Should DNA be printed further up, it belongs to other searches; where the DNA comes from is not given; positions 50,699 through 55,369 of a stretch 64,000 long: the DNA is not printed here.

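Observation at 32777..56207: Single ~23-kb VirB-type T4SS operon combining Rickettsiales-like signatures with novel content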

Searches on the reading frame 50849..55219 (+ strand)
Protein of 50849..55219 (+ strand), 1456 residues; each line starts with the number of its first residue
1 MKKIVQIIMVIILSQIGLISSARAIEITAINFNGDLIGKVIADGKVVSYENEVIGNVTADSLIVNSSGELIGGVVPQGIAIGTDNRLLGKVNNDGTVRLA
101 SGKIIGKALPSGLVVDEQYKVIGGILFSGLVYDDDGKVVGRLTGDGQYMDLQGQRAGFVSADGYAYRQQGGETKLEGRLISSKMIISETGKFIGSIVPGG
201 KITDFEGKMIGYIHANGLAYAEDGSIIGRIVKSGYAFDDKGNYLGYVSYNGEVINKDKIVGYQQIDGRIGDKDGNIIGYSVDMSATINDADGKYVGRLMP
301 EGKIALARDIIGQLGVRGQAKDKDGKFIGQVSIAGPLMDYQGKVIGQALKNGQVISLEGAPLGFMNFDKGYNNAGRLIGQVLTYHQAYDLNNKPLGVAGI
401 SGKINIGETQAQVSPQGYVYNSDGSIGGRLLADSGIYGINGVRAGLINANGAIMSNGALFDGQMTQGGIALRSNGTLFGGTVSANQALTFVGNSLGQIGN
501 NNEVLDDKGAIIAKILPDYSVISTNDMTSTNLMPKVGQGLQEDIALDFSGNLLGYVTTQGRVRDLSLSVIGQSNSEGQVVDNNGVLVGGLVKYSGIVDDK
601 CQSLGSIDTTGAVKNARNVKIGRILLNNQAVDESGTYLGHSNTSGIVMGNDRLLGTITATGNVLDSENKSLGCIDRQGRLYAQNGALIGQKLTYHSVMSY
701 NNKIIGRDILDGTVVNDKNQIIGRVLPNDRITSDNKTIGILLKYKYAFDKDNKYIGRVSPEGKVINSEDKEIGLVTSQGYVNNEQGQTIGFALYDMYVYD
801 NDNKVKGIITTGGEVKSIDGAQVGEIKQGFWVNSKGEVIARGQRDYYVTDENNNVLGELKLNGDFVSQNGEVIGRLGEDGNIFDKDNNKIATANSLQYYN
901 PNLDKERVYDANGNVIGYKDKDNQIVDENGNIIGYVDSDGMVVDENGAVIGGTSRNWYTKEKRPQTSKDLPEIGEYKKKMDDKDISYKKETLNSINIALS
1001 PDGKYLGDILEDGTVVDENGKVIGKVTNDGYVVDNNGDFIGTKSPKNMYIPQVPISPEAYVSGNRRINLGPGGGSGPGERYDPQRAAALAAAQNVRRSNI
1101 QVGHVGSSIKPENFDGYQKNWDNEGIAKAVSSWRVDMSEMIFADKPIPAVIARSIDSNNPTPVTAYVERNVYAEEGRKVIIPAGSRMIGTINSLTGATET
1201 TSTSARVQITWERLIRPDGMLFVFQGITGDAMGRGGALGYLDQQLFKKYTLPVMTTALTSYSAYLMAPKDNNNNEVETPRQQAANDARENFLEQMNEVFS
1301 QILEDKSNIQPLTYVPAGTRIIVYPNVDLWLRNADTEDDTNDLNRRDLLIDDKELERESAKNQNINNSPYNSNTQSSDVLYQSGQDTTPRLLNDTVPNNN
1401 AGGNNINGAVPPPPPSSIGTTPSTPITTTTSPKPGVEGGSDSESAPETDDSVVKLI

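Call 5: search_protein_families(library=pfam, proteins=[window:50849-55219:+], max_evalue=0.01)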
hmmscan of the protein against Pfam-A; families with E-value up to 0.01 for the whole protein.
window:50849-55219:+ (1456 aa): 4 families
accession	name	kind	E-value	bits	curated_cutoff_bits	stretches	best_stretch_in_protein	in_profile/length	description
PF21785.3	Bflower_2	-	1.8e-57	192.5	38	9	180-256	15-88/112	5-fold beta-flower protein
PF03743.19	TrbI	-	3.1e-35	122.2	35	1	1141-1331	2-188/188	Bacterial conjugation TrbI-like protein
PF21784.3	Bflower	-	2.9e-16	60.3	25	2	907-958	2-52/116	4-fold beta flower protein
PF12396.14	DUF3659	-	4.5e-14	52.5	24.8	0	128-162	11-41/61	Protein of unknown function (DUF3659)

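Call 10: search_protein_families(library=ncbifam, proteins=[window:50849-55219:+], max_evalue=0.01)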
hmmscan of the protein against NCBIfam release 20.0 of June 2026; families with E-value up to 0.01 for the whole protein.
window:50849-55219:+ (1456 aa): 4 families
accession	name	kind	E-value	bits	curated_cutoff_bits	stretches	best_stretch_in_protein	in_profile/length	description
NF038092.1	T4SS_ComB10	equivalog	1.5e-32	112.8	300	1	1132-1334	15-214/225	DNA type IV secretion system protein ComB10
NF038091.1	T4SS_VirB10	equivalog_domain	7.1e-30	104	220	1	1138-1332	8-192/197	type IV secretion system protein VirB10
NF010405.0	PRK13831.1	subfamily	4.4e-13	48.9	386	1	1147-1326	251-422/433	IncP-type conjugal transfer protein TrbI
NF010429.0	PRK13855.1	equivalog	0.0023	17.2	374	1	1146-1265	187-305/377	type IV secretion system protein VirB10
